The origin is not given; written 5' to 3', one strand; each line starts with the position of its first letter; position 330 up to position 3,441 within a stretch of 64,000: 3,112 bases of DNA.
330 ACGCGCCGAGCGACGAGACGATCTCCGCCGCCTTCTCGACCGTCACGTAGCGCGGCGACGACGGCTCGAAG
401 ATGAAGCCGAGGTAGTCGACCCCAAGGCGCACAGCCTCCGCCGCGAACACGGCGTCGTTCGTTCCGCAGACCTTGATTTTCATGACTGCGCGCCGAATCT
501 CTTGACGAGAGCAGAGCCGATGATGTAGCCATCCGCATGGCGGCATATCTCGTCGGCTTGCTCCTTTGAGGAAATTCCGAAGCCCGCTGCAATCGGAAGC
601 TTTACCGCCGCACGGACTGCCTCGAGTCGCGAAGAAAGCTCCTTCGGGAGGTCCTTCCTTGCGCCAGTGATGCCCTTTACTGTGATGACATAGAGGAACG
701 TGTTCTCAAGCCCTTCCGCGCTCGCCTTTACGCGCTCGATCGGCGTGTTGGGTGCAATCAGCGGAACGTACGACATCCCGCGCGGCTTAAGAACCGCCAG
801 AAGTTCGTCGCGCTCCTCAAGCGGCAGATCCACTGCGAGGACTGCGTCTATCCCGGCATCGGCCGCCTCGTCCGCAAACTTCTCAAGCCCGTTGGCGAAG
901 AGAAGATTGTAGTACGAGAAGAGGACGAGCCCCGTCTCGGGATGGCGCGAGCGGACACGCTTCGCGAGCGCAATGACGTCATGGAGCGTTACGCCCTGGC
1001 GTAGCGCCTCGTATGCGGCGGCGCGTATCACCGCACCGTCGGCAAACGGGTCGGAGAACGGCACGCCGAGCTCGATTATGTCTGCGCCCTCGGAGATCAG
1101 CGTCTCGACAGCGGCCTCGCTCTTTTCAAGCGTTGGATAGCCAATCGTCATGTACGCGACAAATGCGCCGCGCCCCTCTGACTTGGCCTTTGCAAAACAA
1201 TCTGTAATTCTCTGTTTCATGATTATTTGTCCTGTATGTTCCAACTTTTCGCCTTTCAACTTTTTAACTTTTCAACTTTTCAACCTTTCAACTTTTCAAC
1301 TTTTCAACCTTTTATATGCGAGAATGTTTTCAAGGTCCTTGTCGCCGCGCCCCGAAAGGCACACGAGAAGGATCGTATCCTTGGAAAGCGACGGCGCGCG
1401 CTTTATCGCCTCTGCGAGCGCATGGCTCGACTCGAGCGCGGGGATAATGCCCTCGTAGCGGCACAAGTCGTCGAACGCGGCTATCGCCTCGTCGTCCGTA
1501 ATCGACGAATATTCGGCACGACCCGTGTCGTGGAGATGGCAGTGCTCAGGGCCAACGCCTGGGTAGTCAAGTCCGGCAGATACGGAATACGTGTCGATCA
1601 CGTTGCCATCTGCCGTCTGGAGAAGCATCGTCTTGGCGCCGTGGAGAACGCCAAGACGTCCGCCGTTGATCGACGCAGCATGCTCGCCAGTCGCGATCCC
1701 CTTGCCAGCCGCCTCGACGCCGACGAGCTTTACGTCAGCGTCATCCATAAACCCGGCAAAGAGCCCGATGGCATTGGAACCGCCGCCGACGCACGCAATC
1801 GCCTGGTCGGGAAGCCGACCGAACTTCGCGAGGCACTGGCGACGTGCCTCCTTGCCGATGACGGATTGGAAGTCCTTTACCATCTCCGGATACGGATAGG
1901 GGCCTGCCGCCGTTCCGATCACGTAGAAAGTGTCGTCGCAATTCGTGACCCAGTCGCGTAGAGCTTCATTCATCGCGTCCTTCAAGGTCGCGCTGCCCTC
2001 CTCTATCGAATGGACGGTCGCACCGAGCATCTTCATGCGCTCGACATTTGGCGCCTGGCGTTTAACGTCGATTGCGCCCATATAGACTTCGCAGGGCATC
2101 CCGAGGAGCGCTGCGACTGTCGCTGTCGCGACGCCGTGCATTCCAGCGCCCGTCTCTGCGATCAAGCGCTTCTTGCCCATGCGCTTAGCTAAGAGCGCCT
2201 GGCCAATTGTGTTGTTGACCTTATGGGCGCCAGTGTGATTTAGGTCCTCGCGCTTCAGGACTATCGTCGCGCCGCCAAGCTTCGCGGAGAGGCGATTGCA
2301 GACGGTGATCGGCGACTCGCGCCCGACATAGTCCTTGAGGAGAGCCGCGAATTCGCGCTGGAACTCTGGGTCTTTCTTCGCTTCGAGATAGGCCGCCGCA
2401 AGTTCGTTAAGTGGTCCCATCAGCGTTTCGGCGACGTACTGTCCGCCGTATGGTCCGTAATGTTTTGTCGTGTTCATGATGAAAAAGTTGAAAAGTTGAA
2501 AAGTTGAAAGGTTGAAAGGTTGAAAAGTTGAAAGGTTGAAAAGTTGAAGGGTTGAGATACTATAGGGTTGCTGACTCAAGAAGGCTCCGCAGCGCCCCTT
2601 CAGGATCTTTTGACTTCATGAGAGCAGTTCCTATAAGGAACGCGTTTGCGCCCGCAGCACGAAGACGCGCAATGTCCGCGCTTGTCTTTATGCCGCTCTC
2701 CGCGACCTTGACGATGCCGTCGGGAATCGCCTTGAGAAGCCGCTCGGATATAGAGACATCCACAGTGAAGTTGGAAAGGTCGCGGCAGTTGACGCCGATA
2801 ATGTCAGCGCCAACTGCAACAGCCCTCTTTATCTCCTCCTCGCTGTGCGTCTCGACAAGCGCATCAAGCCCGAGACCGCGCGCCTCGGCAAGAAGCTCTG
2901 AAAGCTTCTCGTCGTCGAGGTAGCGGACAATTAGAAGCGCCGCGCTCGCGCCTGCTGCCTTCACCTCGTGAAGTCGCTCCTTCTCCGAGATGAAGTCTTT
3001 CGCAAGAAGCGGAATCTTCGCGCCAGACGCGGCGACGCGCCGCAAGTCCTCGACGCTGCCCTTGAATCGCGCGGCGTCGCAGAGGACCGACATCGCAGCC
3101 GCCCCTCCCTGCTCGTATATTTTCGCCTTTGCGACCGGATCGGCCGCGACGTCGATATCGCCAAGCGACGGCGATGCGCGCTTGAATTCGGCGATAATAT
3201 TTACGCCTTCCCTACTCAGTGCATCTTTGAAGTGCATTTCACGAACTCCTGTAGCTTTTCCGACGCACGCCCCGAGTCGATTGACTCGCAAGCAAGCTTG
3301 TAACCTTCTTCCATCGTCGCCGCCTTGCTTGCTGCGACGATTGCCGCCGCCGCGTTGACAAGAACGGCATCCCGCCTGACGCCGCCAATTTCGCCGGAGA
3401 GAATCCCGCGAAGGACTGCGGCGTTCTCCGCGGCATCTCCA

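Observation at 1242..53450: Pervasive 8-bp tandem arrays (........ / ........) at gene boundaries, stop-loaded in one orientation only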

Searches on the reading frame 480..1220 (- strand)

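Call 14: search_protein_families(library=pfam, proteins=[window:480-1220:-])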
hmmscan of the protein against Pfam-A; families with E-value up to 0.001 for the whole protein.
window:480-1220:- (246 aa): 2 families
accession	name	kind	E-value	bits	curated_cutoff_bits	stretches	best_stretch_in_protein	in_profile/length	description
PF00290.26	Trp_syntA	-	2.1e-73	246.9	27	1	9-243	1-234/259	Tryptophan synthase alpha chain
PF00977.27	His_biosynth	-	0.00052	20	23.6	0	172-241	39-108/228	Histidine biosynthesis protein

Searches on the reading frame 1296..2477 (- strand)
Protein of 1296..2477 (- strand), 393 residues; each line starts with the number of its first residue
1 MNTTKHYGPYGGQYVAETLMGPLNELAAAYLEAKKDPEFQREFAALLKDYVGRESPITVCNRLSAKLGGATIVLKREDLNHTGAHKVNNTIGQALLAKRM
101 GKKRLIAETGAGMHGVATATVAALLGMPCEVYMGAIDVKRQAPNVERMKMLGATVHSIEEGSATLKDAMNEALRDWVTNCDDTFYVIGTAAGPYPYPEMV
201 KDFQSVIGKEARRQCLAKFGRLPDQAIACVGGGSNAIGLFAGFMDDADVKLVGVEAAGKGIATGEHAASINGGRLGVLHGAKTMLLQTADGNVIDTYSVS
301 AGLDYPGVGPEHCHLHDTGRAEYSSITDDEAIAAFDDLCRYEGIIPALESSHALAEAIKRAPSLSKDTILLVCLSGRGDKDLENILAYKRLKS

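Call 14: search_protein_families(library=pfam, proteins=[window:1296-2477:-])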
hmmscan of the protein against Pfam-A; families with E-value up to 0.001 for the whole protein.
window:1296-2477:- (393 aa): 1 family
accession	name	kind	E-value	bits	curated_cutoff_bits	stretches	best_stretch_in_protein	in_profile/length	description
PF00291.31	PALP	-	1.3e-40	140.1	35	1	53-372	6-292/295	Pyridoxal-phosphate dependent enzyme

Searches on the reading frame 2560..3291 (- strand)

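Call 14: search_protein_families(library=pfam, proteins=[window:2560-3291:-])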
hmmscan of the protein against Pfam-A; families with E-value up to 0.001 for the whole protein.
window:2560-3291:- (243 aa): 1 family
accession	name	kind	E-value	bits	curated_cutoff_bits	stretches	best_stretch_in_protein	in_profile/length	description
PF00218.27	IGPS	-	9.3e-72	241.7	27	1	17-237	33-254/254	Indole-3-glycerol phosphate synthase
